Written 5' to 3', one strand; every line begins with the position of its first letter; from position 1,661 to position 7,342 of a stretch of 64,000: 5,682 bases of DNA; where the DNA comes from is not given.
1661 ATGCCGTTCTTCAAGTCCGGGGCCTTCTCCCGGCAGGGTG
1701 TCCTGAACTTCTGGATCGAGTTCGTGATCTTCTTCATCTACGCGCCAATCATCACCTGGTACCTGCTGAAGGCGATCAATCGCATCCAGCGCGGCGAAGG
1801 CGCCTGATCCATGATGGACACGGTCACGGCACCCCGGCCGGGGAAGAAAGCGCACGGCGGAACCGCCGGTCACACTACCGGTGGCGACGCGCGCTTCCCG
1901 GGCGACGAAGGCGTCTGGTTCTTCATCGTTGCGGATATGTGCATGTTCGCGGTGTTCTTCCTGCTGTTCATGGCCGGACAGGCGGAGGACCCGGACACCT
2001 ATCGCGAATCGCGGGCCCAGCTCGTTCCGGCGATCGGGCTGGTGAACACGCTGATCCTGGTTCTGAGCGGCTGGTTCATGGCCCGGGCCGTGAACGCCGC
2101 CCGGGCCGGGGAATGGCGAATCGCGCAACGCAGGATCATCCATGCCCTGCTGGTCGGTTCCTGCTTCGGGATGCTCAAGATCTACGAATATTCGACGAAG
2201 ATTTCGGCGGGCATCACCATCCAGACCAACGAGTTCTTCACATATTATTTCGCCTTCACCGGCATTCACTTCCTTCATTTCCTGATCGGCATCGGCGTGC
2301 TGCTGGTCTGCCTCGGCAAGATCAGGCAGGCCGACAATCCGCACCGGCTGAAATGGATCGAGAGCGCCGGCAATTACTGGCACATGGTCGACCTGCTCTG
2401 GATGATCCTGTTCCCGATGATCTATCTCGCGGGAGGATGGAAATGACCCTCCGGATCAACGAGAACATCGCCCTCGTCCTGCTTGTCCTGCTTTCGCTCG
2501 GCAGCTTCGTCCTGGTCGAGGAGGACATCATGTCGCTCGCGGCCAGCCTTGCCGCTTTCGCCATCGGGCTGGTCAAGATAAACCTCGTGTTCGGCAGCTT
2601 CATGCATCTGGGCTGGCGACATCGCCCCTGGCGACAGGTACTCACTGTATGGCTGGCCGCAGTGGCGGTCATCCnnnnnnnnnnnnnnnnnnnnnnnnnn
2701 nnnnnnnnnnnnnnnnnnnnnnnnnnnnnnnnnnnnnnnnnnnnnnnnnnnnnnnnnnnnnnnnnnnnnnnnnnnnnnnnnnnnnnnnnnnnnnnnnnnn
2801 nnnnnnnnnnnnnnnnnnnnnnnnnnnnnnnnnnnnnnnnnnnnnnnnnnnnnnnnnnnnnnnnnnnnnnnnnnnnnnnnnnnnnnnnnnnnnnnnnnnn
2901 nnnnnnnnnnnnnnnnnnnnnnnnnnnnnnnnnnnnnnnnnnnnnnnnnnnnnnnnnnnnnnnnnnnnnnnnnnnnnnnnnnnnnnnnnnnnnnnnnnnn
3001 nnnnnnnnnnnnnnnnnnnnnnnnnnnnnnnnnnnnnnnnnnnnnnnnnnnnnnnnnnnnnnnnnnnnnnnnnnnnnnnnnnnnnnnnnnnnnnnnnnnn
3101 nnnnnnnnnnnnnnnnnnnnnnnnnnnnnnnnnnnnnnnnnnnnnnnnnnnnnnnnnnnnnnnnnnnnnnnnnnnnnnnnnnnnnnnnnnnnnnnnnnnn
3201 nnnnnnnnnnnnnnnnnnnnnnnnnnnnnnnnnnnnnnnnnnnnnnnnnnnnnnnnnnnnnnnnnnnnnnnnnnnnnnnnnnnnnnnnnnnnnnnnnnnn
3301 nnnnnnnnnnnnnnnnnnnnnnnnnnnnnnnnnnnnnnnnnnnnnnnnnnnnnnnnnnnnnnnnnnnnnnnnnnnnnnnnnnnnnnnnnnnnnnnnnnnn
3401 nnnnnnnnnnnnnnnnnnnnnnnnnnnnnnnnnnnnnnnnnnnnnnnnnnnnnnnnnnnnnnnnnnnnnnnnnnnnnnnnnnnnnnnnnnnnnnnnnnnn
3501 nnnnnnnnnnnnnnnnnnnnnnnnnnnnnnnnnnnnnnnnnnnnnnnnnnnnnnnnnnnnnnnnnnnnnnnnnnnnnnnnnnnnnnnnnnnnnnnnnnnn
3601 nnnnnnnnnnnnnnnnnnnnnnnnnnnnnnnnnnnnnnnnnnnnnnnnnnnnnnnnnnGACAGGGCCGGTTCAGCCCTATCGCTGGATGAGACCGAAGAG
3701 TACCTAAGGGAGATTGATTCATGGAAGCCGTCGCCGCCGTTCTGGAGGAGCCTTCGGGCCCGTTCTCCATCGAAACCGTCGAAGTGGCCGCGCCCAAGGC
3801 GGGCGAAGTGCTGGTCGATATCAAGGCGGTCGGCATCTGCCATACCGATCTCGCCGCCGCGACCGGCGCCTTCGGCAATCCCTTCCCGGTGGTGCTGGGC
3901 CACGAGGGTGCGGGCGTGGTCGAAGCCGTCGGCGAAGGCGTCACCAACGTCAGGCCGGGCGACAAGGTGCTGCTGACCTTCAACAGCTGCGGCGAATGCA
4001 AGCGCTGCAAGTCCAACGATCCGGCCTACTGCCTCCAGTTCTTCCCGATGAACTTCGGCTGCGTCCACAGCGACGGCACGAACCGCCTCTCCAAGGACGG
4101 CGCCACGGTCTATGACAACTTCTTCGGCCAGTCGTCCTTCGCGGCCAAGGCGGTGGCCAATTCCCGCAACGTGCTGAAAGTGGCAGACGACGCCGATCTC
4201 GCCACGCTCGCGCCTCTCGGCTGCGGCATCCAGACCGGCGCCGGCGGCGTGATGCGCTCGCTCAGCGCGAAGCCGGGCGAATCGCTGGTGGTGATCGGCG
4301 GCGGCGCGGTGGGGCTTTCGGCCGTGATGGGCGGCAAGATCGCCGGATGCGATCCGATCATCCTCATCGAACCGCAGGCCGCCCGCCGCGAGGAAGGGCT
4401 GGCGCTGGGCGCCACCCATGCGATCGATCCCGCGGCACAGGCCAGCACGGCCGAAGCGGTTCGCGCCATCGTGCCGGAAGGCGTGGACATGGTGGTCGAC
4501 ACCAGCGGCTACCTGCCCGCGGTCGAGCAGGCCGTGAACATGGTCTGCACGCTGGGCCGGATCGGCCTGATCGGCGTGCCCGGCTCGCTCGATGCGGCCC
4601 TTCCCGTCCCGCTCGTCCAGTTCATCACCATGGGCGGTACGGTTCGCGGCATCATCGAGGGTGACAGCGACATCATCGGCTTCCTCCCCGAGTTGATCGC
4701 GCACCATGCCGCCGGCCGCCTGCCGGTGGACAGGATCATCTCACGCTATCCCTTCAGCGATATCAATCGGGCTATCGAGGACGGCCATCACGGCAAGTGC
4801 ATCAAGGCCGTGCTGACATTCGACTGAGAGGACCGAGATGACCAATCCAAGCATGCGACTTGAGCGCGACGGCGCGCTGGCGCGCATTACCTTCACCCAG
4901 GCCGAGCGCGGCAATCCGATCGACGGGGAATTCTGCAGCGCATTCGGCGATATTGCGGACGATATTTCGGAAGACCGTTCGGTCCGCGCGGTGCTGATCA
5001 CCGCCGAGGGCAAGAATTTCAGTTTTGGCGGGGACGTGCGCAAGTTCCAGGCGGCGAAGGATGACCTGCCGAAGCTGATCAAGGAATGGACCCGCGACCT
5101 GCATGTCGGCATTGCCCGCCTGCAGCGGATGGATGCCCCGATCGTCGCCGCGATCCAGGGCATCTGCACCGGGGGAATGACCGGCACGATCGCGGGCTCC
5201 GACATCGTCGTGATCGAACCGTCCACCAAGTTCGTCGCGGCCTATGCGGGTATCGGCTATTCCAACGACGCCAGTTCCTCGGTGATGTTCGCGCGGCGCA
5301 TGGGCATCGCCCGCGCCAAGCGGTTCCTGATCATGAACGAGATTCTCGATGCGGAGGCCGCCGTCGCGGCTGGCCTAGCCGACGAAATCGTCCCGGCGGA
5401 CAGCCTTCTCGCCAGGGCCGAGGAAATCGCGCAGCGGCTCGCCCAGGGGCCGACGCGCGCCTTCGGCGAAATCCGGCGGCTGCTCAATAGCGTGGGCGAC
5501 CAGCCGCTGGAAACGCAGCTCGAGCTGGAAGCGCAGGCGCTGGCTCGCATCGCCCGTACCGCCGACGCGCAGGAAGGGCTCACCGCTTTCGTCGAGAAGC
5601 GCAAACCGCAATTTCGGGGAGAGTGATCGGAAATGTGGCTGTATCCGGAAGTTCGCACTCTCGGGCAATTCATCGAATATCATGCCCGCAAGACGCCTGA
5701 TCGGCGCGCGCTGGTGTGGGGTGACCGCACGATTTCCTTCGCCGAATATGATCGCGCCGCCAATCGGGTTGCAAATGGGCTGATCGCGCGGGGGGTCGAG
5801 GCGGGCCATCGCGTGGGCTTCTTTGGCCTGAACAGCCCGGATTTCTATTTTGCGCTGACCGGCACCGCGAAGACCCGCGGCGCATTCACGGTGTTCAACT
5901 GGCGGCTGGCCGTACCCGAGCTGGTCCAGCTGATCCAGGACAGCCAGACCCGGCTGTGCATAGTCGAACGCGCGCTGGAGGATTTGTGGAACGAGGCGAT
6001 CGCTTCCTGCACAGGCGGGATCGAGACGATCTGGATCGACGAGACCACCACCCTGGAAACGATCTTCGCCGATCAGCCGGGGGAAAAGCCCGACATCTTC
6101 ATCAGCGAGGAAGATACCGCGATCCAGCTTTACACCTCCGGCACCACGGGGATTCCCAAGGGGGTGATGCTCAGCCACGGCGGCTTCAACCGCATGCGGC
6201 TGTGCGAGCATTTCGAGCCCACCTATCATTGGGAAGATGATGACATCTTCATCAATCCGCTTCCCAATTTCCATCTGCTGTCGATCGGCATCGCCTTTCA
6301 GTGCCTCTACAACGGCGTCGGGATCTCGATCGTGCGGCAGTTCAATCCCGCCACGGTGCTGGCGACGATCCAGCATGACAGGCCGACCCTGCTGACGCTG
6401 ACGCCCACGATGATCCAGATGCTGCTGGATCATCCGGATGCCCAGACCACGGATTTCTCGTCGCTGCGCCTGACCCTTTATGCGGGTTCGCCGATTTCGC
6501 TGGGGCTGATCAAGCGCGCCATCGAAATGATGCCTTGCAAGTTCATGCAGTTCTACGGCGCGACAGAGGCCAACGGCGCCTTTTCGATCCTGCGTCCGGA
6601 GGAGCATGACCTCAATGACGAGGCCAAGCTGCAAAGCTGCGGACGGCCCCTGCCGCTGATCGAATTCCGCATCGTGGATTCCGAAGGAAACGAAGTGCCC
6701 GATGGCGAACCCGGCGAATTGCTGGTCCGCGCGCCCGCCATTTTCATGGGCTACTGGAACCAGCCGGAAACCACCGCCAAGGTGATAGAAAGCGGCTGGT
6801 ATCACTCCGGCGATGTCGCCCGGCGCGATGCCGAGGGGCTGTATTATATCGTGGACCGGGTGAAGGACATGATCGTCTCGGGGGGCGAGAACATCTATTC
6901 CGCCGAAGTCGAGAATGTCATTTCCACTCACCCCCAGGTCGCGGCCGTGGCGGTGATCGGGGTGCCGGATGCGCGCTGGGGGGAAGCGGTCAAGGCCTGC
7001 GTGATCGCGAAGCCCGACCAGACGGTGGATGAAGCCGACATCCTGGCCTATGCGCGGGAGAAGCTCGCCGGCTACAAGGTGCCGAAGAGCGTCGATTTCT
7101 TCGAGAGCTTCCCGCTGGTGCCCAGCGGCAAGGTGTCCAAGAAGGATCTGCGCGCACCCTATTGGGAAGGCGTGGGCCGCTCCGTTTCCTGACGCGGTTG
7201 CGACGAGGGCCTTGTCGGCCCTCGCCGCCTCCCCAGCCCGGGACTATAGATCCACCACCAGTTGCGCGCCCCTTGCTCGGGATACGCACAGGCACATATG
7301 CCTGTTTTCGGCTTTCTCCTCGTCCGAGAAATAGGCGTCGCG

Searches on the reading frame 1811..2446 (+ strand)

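Call 20: search_protein_families(library=pfam, proteins=[window:1811-2446:+], max_evalue=0.00001)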
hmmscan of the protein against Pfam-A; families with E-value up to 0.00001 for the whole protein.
window:1811-2446:+ (211 aa): 1 family
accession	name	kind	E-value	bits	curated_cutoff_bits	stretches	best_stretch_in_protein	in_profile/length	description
PF00510.24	COX3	-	6.8e-15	56.1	23.8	1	34-207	79-256/258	Cytochrome c oxidase subunit III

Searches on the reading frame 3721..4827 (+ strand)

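Call 20: search_protein_families(library=pfam, proteins=[window:3721-4827:+], max_evalue=0.00001)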
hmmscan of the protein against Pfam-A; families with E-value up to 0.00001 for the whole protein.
window:3721-4827:+ (368 aa): 2 families
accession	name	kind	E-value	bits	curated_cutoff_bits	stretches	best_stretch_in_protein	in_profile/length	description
PF08240.17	ADH_N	-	1.2e-24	87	23.5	1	27-116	2-81/104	Alcohol dehydrogenase GroES-like domain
PF00107.32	ADH_zinc_N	-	9.3e-19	68.1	31.8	1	196-320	1-122/129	Zinc-binding dehydrogenase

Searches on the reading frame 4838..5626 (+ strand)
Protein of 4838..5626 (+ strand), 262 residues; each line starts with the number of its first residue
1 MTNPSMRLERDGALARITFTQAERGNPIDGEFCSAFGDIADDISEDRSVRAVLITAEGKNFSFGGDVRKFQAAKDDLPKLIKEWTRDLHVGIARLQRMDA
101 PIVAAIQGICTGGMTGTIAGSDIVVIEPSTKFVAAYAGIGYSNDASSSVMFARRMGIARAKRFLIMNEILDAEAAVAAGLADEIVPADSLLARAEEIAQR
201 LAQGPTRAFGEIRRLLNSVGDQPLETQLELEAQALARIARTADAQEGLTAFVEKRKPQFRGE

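Call 20: search_protein_families(library=pfam, proteins=[window:4838-5626:+], max_evalue=0.00001)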
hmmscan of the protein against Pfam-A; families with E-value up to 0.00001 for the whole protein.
window:4838-5626:+ (262 aa): 2 families
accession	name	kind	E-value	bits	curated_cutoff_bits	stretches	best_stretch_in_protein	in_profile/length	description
PF00378.25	ECH_1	-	1.5e-39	136.3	27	1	10-261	2-250/251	Enoyl-CoA hydratase/isomerase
PF16113.10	ECH_2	-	2.3e-22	80.4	27.2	1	15-251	2-238/335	Enoyl-CoA hydratase/isomerase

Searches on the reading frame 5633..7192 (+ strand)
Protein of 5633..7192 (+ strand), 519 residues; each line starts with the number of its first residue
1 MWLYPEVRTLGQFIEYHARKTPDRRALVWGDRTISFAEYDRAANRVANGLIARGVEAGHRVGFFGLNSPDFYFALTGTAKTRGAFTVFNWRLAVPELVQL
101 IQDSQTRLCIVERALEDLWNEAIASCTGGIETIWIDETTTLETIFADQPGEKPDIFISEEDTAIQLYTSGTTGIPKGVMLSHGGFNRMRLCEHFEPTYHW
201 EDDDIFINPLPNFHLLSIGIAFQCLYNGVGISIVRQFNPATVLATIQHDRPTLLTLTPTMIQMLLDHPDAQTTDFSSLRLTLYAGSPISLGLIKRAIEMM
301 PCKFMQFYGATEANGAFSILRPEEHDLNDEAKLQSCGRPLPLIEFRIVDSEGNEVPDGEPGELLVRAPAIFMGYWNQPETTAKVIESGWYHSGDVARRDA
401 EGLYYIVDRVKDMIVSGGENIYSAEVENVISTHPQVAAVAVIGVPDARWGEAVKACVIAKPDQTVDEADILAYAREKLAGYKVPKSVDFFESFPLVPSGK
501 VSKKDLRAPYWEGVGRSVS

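Call 20: search_protein_families(library=pfam, proteins=[window:5633-7192:+], max_evalue=0.00001)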
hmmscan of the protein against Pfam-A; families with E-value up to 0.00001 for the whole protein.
window:5633-7192:+ (519 aa): 2 families
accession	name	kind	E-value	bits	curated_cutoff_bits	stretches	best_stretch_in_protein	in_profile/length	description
PF00501.34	AMP-binding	-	9.9e-85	285.1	29.9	1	15-375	2-384/384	AMP-binding enzyme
PF13193.12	AMP-binding_C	-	1.4e-19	71.3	24.5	1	425-500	1-76/76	AMP-binding enzyme C-terminal domain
